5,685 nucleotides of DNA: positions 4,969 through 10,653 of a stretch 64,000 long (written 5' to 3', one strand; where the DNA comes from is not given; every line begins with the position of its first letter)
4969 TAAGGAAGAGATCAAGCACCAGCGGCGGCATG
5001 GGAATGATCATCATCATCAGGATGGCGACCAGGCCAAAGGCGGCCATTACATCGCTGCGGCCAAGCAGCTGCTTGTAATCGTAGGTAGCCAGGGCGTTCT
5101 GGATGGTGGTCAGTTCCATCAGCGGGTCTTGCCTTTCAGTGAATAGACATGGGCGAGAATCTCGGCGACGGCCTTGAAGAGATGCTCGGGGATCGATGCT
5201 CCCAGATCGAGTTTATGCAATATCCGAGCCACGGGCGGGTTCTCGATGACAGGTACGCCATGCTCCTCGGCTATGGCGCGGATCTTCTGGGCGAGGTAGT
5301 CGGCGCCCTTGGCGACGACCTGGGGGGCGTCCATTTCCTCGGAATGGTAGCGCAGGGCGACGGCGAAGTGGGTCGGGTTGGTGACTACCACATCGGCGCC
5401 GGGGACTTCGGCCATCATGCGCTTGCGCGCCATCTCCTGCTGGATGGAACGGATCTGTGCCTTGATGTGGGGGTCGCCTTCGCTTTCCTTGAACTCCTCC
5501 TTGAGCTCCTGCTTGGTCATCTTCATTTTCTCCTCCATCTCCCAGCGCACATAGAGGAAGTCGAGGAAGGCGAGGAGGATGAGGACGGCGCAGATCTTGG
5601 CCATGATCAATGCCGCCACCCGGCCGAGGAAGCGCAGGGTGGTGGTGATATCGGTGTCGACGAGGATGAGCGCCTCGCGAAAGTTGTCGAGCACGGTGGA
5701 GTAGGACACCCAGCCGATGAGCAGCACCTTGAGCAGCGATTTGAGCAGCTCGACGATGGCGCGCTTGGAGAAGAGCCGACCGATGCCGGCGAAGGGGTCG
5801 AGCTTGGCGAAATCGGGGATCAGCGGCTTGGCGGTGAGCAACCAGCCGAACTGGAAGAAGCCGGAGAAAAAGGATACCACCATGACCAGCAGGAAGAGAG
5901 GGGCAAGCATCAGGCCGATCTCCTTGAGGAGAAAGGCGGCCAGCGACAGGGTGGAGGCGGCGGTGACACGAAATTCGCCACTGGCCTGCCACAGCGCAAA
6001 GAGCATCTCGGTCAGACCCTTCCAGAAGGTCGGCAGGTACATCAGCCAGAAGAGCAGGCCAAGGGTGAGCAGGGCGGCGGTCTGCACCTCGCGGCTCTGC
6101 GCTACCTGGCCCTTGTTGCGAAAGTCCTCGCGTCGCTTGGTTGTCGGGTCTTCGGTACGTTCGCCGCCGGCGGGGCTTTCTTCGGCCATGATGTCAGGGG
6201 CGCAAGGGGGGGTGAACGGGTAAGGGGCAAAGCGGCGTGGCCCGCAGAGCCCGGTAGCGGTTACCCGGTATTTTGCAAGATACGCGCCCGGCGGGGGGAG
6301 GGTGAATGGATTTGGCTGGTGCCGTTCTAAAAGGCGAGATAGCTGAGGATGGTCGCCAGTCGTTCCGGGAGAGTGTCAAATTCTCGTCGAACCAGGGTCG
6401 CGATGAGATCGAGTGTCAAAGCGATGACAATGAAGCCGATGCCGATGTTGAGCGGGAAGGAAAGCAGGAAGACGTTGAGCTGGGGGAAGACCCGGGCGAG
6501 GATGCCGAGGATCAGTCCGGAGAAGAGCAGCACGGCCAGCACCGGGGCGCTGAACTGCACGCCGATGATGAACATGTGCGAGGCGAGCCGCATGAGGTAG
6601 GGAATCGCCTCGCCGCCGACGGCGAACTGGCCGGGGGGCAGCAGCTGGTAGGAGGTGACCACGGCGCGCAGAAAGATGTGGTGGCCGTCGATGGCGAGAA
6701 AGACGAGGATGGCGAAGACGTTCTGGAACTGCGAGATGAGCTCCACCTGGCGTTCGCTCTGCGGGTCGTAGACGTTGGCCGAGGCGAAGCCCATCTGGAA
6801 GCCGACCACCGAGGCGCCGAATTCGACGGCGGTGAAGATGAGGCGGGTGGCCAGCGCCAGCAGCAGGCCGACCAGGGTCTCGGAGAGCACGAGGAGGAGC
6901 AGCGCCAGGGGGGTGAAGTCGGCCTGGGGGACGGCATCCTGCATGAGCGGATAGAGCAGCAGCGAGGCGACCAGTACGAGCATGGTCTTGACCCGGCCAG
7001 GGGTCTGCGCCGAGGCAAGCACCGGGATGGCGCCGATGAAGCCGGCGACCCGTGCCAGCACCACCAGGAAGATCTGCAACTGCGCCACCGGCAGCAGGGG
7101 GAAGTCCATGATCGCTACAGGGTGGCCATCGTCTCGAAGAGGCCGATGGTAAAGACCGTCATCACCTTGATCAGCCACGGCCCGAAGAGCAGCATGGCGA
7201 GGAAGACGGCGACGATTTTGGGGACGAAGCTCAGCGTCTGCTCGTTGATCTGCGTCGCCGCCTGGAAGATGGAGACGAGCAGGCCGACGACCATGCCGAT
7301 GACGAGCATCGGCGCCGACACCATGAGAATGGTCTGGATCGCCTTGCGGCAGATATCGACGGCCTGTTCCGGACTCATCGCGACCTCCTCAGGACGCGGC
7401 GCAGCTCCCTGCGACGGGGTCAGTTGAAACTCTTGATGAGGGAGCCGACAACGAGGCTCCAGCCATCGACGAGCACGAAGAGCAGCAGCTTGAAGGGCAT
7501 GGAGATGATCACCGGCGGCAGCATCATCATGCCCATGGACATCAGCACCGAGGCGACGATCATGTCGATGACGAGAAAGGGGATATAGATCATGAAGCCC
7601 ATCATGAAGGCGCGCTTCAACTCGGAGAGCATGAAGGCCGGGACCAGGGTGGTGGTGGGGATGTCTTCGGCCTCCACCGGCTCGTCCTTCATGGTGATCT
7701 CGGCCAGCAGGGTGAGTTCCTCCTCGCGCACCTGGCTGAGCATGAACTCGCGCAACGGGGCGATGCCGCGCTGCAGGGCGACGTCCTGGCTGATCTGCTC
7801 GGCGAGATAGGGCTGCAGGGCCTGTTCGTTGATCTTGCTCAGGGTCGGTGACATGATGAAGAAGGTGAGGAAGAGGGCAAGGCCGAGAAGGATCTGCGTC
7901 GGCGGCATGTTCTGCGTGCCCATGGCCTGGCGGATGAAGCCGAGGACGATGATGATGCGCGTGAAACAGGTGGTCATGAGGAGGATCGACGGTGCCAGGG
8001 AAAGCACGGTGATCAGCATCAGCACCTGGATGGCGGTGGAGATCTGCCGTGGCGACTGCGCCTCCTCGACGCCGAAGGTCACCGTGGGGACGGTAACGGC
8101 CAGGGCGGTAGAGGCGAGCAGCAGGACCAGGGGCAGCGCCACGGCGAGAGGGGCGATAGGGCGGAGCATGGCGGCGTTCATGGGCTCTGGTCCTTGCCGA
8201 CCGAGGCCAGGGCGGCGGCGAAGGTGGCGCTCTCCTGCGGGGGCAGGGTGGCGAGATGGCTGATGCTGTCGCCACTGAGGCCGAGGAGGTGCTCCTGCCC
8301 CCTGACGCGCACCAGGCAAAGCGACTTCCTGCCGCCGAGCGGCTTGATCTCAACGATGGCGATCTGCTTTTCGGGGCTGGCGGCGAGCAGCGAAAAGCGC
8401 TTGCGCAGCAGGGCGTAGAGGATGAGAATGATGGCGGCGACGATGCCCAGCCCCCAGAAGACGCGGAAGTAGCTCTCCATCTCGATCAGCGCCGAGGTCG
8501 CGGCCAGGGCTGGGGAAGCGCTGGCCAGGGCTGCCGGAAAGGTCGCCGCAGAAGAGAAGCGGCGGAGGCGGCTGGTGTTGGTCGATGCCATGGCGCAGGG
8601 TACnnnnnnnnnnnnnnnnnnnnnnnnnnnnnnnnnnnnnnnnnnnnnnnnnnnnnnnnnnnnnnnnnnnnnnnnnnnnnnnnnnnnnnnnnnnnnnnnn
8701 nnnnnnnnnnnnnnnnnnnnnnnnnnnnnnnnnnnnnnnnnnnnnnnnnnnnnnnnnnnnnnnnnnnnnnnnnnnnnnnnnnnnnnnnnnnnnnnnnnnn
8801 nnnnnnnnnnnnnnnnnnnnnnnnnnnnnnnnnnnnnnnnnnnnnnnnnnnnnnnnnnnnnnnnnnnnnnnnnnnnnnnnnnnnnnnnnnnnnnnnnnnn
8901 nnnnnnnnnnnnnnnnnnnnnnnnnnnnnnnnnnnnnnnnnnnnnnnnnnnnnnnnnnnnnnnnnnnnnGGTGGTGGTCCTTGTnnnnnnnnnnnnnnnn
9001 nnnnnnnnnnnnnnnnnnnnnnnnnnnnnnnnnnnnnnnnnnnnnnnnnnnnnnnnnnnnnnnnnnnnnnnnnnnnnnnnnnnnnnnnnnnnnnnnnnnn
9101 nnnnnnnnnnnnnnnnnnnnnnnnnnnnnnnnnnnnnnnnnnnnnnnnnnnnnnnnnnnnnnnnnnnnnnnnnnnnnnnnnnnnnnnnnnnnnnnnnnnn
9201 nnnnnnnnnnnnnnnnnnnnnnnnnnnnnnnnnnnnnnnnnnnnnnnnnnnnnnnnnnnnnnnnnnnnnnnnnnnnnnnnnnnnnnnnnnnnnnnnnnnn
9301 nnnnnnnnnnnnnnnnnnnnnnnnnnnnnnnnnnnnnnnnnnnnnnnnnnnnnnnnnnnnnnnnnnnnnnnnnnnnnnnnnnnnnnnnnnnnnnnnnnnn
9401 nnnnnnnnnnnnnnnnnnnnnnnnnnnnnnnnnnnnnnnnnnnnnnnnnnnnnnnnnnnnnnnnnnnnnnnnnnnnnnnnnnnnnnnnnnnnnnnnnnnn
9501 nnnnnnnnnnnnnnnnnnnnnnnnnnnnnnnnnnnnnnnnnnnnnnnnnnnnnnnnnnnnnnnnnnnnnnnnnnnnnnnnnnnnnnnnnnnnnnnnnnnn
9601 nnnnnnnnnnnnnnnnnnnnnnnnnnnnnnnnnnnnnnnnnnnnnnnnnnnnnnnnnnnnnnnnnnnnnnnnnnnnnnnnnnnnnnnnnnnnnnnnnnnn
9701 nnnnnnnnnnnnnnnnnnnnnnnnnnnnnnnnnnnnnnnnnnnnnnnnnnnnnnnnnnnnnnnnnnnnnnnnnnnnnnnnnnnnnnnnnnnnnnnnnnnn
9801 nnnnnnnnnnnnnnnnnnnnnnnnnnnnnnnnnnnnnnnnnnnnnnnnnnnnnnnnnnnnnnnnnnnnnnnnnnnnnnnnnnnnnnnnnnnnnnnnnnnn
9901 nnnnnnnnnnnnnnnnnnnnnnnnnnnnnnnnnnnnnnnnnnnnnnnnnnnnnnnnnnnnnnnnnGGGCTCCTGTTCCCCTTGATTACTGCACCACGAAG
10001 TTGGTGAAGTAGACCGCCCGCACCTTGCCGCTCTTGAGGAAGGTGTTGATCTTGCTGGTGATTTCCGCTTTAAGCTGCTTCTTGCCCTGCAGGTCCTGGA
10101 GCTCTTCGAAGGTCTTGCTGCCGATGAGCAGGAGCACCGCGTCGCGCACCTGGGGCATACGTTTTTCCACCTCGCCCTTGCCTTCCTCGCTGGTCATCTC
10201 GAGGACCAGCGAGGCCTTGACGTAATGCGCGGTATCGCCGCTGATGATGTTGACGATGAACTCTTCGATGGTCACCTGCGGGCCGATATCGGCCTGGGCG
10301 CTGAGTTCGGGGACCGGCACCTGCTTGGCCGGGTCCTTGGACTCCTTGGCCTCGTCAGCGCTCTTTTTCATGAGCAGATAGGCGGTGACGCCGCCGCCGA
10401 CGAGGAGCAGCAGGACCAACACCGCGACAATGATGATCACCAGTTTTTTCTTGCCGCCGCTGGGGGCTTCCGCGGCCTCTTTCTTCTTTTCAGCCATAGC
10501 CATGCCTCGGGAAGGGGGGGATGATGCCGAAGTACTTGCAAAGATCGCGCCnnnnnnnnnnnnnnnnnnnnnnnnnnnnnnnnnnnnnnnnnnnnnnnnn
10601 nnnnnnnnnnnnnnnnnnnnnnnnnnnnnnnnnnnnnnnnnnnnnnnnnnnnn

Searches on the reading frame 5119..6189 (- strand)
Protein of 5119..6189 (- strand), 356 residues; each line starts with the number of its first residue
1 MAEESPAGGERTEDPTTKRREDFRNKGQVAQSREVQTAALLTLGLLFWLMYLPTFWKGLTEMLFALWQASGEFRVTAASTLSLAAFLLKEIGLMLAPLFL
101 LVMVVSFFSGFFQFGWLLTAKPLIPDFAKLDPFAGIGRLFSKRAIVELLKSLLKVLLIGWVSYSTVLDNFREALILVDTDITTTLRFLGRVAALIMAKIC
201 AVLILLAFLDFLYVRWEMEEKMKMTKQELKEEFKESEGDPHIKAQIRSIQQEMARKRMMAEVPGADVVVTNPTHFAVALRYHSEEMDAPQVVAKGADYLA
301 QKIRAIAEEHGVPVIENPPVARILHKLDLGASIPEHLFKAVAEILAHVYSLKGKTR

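Call 23: search_protein_families(library=pfam, proteins=[window:5119-6189:-], max_evalue=0.00001)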
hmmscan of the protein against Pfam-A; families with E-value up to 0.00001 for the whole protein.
window:5119-6189:- (356 aa): 1 family
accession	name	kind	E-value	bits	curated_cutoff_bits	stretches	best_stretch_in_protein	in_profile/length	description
PF01312.24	Bac_export_2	-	9.6e-127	423.3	24.4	1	9-348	1-335/335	FlhB HrpN YscU SpaS Family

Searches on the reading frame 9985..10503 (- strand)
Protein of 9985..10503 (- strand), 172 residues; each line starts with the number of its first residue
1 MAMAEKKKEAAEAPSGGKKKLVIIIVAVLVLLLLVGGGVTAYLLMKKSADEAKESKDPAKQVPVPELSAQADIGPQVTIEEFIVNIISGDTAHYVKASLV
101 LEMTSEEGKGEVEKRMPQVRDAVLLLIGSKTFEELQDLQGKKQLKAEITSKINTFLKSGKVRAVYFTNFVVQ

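Call 77: search_protein_families(library=pfam, proteins=[window:9985-10503:-], max_evalue=0.0001)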
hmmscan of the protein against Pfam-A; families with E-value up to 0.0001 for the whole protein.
window:9985-10503:- (172 aa): 1 family
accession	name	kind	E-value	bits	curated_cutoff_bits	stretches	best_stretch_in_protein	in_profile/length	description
PF03748.19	FliL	-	8e-27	94.2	24.6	1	77-172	2-103/103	Flagellar basal body-associated protein FliL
